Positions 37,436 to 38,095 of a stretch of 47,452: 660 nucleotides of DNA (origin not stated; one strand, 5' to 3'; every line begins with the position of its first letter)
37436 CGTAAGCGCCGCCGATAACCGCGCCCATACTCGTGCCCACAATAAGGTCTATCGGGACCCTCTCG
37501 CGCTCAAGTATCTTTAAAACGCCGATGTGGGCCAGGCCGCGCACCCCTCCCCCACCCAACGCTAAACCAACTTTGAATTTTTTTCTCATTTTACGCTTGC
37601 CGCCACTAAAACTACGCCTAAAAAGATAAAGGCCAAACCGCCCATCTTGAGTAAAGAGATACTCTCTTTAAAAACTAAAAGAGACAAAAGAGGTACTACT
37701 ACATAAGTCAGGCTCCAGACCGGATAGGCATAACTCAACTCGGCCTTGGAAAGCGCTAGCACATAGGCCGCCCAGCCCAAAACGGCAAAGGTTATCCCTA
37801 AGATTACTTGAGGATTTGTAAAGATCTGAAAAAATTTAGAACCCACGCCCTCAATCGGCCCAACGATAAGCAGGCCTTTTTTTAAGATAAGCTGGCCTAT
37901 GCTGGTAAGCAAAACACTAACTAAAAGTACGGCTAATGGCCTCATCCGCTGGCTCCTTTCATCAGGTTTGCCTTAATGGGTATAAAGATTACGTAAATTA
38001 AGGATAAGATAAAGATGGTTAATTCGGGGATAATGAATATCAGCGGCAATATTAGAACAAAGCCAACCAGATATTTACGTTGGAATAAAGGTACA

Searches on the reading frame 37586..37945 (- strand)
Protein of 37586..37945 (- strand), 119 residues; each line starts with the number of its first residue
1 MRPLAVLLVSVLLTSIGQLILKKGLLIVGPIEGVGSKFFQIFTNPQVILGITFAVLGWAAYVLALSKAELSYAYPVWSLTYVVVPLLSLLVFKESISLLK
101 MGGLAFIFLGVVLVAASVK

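Call 81: search_protein_families(library=pfam, proteins=[window:37586-37945:-], max_evalue=0.00001)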
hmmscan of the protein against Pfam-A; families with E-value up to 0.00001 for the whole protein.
window:37586-37945:- (119 aa): 1 family
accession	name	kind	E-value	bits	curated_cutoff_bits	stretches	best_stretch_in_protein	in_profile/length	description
PF00892.27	EamA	-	8.8e-06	26.5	28.2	0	6-114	33-133/135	EamA-like transporter family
